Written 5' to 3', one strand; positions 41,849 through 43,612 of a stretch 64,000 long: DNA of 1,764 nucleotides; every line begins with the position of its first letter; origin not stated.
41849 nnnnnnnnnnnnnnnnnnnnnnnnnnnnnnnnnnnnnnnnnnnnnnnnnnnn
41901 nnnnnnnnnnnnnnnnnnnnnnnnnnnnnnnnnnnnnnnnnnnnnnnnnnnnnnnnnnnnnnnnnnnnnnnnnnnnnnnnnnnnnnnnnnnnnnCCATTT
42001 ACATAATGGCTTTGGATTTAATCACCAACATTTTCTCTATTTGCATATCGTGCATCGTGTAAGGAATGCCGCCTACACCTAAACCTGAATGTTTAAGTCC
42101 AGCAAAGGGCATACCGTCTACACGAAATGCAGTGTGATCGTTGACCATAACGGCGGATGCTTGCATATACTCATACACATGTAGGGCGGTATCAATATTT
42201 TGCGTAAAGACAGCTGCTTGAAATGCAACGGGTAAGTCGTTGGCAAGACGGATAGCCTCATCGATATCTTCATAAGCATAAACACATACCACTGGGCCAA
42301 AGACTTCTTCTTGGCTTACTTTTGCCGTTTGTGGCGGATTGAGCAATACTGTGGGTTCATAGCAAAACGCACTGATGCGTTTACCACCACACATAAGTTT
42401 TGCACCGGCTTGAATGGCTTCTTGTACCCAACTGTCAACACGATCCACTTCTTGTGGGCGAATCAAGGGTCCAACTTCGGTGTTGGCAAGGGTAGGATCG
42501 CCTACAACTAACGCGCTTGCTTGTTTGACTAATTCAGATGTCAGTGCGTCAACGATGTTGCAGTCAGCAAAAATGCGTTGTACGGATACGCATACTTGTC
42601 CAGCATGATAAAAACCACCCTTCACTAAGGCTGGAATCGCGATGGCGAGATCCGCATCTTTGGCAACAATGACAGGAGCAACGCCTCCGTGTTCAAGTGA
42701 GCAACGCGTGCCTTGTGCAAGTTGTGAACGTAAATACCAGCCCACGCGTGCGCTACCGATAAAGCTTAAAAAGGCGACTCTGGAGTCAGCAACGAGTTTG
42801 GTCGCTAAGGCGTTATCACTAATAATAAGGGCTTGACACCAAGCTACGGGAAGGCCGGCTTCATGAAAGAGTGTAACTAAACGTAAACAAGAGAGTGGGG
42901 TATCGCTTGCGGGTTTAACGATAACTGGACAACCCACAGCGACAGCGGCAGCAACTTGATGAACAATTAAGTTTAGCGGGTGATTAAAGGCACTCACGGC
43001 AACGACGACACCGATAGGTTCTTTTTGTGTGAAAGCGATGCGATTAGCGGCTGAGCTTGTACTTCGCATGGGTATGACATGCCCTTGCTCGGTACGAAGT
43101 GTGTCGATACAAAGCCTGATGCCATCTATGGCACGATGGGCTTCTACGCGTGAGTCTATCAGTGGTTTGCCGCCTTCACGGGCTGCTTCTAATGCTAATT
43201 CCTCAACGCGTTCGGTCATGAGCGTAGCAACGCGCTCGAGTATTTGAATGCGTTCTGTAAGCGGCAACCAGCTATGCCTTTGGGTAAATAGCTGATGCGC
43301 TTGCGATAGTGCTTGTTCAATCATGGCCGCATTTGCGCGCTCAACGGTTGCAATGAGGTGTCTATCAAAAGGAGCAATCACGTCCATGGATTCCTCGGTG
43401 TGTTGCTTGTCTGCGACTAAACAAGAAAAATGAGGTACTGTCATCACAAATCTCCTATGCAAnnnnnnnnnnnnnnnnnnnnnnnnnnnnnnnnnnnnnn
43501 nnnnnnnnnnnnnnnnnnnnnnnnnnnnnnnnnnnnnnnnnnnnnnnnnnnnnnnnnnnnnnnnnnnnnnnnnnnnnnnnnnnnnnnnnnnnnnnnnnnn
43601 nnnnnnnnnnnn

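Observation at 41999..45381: Operon appended to map-bolA: acetolactate-synthase-like ThDP enzyme plus aldehyde dehydrogenase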

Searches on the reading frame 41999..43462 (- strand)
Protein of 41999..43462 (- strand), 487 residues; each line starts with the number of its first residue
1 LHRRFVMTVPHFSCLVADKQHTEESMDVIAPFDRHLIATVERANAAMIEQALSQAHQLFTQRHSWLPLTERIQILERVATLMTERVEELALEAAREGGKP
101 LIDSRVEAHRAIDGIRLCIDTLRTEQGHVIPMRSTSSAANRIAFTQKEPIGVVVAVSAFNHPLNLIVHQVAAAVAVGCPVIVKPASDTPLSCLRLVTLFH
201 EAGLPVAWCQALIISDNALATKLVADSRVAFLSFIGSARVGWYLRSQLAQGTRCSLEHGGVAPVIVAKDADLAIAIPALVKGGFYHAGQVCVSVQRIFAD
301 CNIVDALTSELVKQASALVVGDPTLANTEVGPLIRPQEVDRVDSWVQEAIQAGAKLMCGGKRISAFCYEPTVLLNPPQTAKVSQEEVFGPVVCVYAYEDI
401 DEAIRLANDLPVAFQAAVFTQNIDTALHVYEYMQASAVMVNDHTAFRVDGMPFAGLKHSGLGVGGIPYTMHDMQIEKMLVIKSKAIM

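Call 4: search_protein_families(library=pfam, proteins=[window:41999-43462:-])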
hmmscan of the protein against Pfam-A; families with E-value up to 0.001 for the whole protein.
window:41999-43462:- (487 aa): 1 family
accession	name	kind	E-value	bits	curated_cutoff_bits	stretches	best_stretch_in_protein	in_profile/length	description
PF00171.27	Aldedh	-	1.1e-129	433.5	23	1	22-474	6-456/461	Aldehyde dehydrogenase family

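Call 5: search_protein_families(library=ncbifam, proteins=[window:41999-43462:-])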
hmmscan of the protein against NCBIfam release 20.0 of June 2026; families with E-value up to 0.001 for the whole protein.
window:41999-43462:- (487 aa): 44 families (the best 25 are shown)
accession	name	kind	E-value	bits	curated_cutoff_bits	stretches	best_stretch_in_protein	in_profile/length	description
NF040648.1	lactal_redase_Meth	equivalog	7.7e-113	377.9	650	1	19-482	6-463/463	lactaldehyde dehydrogenase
NF047626.1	SulfactDhSafD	equivalog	2e-93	313.9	700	1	26-481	3-454/454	sulfoacetaldehyde dehydrogenase SafD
TIGR01804.1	BADH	equivalog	3.8e-88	296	668.6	1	21-462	10-452/467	betaine-aldehyde dehydrogenase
TIGR03250.1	PhnAcAld_DH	equivalog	3.3e-87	293.1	635.65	1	18-463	11-451/472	phosphonoacetaldehyde dehydrogenase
TIGR01780.1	SSADH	subfamily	5.6e-87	292.5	646.35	1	31-472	4-443/448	succinate-semialdehyde dehydrogenase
NF006916.0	PRK09407.1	equivalog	6.9e-84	282.3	521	1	16-462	25-473/526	succinic semialdehyde dehydrogenase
NF009725.0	PRK13252.1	equivalog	9.5e-84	281.6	593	1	19-465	17-463/488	betaine-aldehyde dehydrogenase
NF010000.0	PRK13473.1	subfamily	1.2e-83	281.4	615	1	20-480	13-471/475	aminobutyraldehyde dehydrogenase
NF040869.1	G3PDH_Arch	equivalog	5.4e-82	276.1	780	1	9-482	17-492/502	NADP-dependent glyceraldehyde-3-phosphate dehydrogenase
NF042993.1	AlphKGSA_gudD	equivalog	1.3e-79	268.2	770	1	20-459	15-457/481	alpha-ketoglutaric semialdehyde dehydrogenase GucD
TIGR02299.1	HpaE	equivalog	5.5e-77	259.4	638.35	1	22-473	14-468/488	5-carboxymethyl-2-hydroxymuconate semialdehyde dehydrogenase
NF045735.1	PaDhStyDPseudo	equivalog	4.6e-73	246.5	850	1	20-463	14-463/483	phenylacetaldehyde dehydrogenase StyD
NF007497.0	PRK10090.1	equivalog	5.3e-73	246.4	500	1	20-463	18-459/480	aldehyde dehydrogenase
NF045736.1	PaDhStyDRhodo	equivalog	1.3e-72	244.9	800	1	23-462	17-458/479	phenylacetaldehyde dehydrogenase StyD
NF008415.0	PRK11241.1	equivalog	2.5e-72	244.1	828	1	22-480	24-479/482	NADP-dependent succinate-semialdehyde dehydrogenase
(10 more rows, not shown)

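Call 12: search_solved_structures(query=window:41999-43444:-, max_evalue=1e-40)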
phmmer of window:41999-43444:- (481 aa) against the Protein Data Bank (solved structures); distinct sequences matched with E-value up to 1e-40: 173 (the best 60 are shown).
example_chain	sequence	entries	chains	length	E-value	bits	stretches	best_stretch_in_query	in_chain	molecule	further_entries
5mz5_A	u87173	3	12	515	1.8e-84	287.7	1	20-477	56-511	ALDH21) | aldehyde dehydrogenase 21 | Aldehyde dehydrogenase 21 (ALDH21)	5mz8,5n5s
3pqa_A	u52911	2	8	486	4.7e-82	279.7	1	15-476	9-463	Lactaldehyde dehydrogenase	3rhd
5jry_A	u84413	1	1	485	1.3e-79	271.7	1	19-476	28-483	NAD-dependent aldehyde dehydrogenase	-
5kf0_A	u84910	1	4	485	2.9e-79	270.5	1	15-476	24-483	Aldehyde dehydrogenase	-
5j6b_A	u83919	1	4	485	9.7e-79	268.8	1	19-476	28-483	Aldehyde dehydrogenase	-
8hap_A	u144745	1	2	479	1.2e-69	238.8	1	18-475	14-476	Aldehyde dehydrogenase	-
9zh8_A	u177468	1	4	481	1.9e-66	228.2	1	18-473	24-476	Aldehyde dehydrogenase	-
8s33_A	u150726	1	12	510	2.8e-66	227.7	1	22-471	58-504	Succinate-semialdehyde dehydrogenase [NAD(P)+]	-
4o5h_A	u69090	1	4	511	1e-65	225.9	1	18-456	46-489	Phenylacetaldehyde dehydrogenase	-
5x5t_A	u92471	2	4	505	1.2e-65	225.6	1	18-473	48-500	Alpha-ketoglutaric semialdehyde dehydrogenase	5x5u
4v6h_A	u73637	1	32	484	1.3e-65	225.5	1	17-474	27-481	Succinate-semialdehyde dehydrogenase (NADP+)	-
3ek1_A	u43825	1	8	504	3.1e-64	221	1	20-466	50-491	Aldehyde dehydrogenase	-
8c54_A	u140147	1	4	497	9e-64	219.4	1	19-465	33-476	Succinate semialdehyde dehydrogenase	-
3jz4_A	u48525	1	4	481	1.2e-63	219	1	17-468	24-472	Succinate-semialdehyde dehydrogenase [NADP+]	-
1uxv_A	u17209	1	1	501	1.3e-62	215.6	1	16-476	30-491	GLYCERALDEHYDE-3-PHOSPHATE DEHYDROGENASE (NADP+)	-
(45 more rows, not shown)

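Call 32: search_solved_structures(query=window:41999-43444:-, max_evalue=1e-75, show_alignments=3)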
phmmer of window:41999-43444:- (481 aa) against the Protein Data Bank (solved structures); distinct sequences matched with E-value up to 1e-75: 5.
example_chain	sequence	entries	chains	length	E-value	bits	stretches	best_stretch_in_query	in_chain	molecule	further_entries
5mz5_A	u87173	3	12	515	1.8e-84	287.7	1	20-477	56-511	ALDH21) | aldehyde dehydrogenase 21 | Aldehyde dehydrogenase 21 (ALDH21)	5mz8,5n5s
3pqa_A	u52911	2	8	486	4.7e-82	279.7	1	15-476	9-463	Lactaldehyde dehydrogenase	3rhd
5jry_A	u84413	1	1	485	1.3e-79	271.7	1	19-476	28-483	NAD-dependent aldehyde dehydrogenase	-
5kf0_A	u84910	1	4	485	2.9e-79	270.5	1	15-476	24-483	Aldehyde dehydrogenase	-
5j6b_A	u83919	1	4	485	9.7e-79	268.8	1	19-476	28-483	Aldehyde dehydrogenase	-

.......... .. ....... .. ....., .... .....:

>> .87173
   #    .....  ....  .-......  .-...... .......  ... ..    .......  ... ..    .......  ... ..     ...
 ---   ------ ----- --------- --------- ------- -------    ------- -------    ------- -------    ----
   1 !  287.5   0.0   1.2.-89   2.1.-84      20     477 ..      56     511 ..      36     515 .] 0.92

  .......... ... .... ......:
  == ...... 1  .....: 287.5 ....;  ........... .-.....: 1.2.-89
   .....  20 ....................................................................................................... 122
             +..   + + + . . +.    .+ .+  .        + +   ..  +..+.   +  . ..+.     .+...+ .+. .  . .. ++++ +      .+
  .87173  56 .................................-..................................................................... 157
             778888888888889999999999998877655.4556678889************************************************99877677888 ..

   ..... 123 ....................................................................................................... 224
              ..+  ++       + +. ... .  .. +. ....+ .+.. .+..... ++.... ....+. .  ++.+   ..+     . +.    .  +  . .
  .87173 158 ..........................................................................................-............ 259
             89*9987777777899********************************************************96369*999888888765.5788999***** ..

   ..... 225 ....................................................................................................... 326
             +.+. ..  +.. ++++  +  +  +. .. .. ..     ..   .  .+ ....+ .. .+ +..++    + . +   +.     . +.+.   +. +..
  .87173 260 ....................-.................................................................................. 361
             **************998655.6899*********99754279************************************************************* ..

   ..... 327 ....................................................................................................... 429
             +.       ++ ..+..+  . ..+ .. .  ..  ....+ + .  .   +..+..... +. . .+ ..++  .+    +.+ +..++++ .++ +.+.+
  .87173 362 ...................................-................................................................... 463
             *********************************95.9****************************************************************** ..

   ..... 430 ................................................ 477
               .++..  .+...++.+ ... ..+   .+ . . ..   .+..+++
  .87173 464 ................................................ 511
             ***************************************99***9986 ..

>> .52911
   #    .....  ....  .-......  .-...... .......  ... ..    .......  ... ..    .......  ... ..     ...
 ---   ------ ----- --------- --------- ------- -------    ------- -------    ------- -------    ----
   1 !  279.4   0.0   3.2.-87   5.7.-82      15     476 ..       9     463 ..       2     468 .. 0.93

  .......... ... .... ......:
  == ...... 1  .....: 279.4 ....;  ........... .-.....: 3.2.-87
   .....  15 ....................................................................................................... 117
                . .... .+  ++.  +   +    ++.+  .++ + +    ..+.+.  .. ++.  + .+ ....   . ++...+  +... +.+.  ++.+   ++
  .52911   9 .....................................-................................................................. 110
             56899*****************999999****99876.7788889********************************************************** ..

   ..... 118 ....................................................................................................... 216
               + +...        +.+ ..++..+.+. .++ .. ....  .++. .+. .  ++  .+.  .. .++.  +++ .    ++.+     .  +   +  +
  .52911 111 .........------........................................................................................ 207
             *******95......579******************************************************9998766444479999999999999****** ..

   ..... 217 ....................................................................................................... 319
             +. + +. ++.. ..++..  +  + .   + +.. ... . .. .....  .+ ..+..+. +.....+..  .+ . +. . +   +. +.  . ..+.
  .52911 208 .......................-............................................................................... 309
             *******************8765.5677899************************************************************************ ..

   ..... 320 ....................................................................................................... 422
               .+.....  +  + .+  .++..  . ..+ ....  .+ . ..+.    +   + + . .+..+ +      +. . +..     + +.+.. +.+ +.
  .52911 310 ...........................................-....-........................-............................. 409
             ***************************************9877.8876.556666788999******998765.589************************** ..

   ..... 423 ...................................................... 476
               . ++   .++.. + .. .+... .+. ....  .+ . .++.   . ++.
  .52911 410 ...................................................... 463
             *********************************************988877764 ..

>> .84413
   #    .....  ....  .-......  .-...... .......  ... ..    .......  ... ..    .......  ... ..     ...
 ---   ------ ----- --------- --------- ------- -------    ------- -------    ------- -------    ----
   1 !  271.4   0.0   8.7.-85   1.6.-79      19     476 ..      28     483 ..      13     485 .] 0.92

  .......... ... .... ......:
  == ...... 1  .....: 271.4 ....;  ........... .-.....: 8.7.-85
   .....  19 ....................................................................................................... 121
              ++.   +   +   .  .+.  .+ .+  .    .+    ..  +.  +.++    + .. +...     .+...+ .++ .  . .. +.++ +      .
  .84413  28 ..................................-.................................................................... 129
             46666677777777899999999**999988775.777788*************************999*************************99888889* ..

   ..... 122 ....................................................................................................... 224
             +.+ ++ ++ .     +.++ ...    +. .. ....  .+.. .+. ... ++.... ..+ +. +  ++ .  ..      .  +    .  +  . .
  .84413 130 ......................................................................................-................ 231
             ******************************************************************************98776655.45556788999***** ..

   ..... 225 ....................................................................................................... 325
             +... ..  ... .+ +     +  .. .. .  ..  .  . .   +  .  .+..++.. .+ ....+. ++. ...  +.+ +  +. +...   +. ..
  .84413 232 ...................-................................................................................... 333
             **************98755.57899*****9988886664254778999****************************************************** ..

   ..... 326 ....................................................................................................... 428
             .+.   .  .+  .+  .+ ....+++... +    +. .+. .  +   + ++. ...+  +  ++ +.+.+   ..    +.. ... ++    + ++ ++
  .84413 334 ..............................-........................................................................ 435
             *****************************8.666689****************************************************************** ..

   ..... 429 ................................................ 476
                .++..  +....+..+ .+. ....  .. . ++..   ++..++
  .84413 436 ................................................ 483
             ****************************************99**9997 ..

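Call 45: find_related_loci(query=window:41999-43444:-, collection=metagenome_contigs, flank=5000)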
Query window:41999-43444:- (481 aa) in metagenome_contigs; peptide patterns used: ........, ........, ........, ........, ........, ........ (x = any residue, [..] = any of these).
108 stretches matched a pattern; 64 encode a relative of the query (tblastn E <= 1e-3); 64 distinct loci.
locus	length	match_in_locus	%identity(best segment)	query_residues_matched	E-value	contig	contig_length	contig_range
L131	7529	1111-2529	66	5-477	0e+0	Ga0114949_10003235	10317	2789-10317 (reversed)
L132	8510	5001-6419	66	5-477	0e+0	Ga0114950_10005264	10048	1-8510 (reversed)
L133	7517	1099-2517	65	5-477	0e+0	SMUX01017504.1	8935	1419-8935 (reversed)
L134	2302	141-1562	64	6-480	0e+0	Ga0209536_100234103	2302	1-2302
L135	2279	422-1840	62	5-477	0e+0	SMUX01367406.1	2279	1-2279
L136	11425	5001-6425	63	2-476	0e+0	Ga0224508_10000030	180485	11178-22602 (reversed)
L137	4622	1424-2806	64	20-480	0e+0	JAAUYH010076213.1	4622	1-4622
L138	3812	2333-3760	64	5-480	0e+0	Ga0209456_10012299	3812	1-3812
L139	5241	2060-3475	64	6-477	0e+0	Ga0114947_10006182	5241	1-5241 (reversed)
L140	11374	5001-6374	66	20-477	0e+0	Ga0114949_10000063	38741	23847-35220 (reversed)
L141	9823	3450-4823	65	20-477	0e+0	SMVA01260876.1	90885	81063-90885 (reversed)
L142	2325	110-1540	62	5-480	0e+0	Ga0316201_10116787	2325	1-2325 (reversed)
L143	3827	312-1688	63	19-477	0e+0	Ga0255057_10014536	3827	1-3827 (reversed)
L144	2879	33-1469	62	2-480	0e+0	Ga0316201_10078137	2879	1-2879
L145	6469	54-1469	63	6-477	0e+0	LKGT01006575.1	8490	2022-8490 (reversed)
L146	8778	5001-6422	61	3-477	0e+0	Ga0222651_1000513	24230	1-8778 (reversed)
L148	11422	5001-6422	59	3-477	0e+0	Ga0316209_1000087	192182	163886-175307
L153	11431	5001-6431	60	3-480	0e+0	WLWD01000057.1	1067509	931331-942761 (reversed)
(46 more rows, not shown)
